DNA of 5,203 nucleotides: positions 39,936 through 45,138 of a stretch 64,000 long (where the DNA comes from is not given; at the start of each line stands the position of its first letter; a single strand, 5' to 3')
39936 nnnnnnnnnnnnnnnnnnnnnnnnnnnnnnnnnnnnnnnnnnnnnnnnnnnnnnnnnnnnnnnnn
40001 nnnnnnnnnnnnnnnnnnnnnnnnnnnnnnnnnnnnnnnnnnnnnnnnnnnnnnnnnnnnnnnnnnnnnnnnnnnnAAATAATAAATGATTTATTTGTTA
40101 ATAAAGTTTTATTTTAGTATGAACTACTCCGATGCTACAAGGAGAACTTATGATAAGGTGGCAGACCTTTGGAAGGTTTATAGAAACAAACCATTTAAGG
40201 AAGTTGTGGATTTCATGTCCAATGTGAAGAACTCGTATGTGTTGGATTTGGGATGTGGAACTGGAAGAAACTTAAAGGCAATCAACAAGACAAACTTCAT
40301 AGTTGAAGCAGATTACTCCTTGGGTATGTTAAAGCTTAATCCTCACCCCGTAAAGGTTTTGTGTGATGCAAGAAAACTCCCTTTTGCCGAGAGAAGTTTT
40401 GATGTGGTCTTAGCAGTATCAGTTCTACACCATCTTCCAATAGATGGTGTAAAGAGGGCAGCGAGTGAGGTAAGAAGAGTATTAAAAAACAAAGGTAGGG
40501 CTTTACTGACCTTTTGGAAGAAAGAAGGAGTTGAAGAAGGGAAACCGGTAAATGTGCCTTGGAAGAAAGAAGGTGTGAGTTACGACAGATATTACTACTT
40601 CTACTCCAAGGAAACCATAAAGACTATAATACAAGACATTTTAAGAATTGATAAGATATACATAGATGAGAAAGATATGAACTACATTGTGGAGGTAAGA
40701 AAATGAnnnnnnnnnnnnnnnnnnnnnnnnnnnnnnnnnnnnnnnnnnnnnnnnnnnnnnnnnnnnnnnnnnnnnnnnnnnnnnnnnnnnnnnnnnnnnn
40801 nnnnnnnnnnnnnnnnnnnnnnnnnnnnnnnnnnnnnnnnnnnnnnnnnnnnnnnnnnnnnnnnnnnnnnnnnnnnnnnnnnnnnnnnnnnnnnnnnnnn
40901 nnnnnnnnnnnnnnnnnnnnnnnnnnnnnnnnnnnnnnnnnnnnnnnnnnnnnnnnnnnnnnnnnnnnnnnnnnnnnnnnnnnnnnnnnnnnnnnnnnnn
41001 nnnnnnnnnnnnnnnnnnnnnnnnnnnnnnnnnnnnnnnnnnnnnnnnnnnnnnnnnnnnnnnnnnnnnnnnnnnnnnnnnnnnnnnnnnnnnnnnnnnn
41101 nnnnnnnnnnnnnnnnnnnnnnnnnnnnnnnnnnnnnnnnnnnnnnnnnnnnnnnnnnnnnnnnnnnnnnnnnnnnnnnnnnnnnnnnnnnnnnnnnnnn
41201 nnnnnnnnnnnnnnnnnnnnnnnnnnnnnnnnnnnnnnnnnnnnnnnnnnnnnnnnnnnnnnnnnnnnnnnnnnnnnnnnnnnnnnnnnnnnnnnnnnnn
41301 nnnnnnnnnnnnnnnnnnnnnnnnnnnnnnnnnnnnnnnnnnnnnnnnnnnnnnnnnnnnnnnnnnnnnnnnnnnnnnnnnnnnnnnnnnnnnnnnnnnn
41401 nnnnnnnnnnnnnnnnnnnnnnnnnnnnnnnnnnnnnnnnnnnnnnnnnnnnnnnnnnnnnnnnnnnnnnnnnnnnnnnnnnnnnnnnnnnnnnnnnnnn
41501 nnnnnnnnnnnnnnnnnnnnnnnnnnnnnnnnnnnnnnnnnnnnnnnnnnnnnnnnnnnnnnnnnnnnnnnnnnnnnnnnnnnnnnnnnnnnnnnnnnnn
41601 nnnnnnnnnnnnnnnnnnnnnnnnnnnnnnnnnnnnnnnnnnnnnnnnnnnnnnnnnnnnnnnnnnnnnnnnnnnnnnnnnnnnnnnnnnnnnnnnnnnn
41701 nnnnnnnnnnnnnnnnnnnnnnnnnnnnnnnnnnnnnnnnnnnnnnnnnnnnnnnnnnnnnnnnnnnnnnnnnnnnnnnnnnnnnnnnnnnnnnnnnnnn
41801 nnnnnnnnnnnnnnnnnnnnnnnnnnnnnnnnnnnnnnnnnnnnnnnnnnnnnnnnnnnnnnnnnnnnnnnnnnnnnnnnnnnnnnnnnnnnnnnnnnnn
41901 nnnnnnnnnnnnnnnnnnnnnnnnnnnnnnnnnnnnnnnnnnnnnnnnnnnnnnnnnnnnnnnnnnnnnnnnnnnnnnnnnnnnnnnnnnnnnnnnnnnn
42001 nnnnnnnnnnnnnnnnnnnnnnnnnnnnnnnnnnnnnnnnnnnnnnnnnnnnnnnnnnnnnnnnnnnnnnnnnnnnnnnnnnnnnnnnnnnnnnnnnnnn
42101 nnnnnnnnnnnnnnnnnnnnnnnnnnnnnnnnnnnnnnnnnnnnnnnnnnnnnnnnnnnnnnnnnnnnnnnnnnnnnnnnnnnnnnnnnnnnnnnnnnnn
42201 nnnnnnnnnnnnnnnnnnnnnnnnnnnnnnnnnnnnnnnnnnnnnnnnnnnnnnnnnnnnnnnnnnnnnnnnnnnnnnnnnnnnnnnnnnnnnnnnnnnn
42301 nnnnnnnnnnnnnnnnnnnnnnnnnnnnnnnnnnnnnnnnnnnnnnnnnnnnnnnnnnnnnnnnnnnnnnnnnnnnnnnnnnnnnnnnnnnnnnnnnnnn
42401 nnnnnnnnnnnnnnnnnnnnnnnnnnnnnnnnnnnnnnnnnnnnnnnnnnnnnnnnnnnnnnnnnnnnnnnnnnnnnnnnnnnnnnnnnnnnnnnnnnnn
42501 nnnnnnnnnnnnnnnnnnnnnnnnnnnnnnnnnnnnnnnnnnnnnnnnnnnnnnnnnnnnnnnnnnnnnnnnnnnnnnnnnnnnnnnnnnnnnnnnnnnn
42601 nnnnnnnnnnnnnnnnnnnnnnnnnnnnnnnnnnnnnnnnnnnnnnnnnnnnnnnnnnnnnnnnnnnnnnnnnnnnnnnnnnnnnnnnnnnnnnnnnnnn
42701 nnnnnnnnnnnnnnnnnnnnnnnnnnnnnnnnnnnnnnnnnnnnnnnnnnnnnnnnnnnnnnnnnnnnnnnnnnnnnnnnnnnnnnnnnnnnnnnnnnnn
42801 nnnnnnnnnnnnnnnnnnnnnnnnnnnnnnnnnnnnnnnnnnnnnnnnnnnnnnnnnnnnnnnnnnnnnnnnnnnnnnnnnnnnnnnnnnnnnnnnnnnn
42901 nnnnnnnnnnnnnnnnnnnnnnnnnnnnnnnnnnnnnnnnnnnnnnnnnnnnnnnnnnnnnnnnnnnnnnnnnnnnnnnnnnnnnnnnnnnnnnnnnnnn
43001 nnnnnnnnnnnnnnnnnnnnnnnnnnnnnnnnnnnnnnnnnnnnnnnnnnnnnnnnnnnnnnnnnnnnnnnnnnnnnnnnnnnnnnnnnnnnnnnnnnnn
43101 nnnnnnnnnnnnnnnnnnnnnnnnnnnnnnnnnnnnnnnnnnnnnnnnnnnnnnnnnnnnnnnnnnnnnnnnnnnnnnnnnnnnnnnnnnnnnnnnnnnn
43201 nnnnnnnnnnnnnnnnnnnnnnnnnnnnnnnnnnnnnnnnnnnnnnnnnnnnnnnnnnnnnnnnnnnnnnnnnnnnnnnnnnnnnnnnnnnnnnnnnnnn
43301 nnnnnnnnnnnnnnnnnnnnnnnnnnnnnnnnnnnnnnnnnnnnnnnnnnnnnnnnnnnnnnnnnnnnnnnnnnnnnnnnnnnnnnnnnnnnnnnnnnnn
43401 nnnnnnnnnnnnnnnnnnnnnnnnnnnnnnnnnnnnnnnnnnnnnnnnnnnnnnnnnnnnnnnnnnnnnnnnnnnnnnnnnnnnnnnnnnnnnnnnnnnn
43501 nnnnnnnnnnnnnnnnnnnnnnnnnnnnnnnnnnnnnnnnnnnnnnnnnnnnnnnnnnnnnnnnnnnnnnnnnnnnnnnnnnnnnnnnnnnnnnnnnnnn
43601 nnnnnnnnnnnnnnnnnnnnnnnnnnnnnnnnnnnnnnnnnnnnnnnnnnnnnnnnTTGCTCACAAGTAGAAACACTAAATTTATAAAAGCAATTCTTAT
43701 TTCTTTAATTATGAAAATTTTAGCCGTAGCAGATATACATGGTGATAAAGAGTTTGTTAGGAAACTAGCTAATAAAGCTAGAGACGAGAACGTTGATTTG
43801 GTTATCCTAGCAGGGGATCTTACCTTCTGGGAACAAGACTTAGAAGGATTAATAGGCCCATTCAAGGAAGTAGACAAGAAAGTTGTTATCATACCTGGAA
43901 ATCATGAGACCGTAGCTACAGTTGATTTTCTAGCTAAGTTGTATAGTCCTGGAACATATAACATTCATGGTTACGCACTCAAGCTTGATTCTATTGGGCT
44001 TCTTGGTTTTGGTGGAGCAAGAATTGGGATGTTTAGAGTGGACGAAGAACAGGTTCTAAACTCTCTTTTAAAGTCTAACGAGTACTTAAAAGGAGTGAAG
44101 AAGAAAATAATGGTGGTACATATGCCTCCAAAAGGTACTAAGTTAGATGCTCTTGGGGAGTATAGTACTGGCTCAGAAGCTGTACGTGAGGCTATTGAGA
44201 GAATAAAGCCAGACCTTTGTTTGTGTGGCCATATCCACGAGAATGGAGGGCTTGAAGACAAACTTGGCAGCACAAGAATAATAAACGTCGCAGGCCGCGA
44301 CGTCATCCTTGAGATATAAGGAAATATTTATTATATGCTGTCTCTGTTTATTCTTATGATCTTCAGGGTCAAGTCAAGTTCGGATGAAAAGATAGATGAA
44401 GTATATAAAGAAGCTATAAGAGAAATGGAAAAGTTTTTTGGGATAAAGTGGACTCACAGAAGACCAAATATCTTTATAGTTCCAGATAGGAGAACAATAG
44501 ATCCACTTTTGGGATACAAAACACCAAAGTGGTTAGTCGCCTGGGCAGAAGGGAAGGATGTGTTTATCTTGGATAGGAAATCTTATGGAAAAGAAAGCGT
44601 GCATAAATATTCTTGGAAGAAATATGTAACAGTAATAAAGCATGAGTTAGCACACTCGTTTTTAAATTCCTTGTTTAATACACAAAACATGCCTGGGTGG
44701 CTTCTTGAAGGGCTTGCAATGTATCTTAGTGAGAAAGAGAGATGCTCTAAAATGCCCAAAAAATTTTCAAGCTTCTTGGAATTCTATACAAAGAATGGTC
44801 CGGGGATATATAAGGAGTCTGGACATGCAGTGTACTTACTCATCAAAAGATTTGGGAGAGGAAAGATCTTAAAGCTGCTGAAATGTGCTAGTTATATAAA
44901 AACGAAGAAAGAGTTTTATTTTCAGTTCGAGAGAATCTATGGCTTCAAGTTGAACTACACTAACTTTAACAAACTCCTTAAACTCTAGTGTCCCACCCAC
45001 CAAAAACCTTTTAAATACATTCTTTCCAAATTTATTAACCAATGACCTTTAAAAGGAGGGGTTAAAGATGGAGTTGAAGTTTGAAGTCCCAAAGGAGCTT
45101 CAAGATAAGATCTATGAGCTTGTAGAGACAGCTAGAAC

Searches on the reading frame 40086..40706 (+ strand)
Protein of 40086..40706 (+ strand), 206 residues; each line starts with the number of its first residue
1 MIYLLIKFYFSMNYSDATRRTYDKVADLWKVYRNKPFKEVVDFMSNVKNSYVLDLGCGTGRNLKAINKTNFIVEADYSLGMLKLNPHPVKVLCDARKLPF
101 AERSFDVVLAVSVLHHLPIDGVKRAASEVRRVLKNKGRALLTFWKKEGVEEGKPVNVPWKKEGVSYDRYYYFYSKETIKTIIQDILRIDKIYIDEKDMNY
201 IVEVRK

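Call 24: search_protein_families(library=pfam, proteins=[window:40086-40706:+], max_evalue=0.001)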
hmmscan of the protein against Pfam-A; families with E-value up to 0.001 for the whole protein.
window:40086-40706:+ (206 aa): 8 families
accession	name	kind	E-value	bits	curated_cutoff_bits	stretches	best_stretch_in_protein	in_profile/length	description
PF08241.18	Methyltransf_11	-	2.9e-18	66.7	21.2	1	53-140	1-94/95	Methyltransferase domain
PF13649.12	Methyltransf_25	-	9e-16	58.8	27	1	52-137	1-97/97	Methyltransferase domain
PF08242.18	Methyltransf_12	-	4.1e-11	43.9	30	1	53-138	1-97/98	Methyltransferase domain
PF13489.12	Methyltransf_23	-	3.2e-10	40.4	27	1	33-182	5-154/164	Methyltransferase domain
PF13847.12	Methyltransf_31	-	5.8e-08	33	27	1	48-142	3-110/145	Methyltransferase domain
PF05148.21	Methyltransf_8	-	4.5e-07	30.4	27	1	32-138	55-153/219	Hypothetical methyltransferase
PF01209.24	Ubie_methyltran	-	1.8e-05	24.6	20.1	1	20-140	18-150/233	ubiE/COQ5 methyltransferase family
PF03848.20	TehB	-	0.00033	20.6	20.4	0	37-75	19-57/193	Tellurite resistance protein TehB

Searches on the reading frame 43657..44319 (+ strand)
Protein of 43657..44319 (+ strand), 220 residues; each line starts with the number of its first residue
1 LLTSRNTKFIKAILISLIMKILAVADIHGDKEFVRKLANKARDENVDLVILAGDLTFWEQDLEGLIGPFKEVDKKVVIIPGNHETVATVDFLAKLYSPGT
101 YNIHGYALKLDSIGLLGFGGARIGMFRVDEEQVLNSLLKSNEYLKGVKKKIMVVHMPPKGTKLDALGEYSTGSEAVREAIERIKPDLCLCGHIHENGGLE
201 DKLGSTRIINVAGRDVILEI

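Call 24: search_protein_families(library=pfam, proteins=[window:43657-44319:+], max_evalue=0.001)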
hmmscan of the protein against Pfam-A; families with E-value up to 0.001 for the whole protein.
window:43657-44319:+ (220 aa): 3 families
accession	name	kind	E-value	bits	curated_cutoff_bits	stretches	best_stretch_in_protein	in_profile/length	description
PF00149.33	Metallophos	-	2.9e-19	70.7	21.5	1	19-195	1-190/191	Calcineurin-like phosphoesterase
PF14582.11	Metallophos_3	-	4e-14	53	28.2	2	70-210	86-235/259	Metallophosphoesterase, calcineurin superfamily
PF12850.12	Metallophos_2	-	5.2e-14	53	27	1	19-210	1-131/154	Calcineurin-like phosphoesterase superfamily domain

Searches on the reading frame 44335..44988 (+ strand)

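Call 24: search_protein_families(library=pfam, proteins=[window:44335-44988:+], max_evalue=0.001)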
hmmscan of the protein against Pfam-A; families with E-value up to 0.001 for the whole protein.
window:44335-44988:+ (217 aa): 1 family
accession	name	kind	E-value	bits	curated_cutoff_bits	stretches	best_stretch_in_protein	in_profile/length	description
PF13485.12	Peptidase_MA_2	-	6.2e-06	26.6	32.4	0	93-131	64-102/201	Peptidase MA superfamily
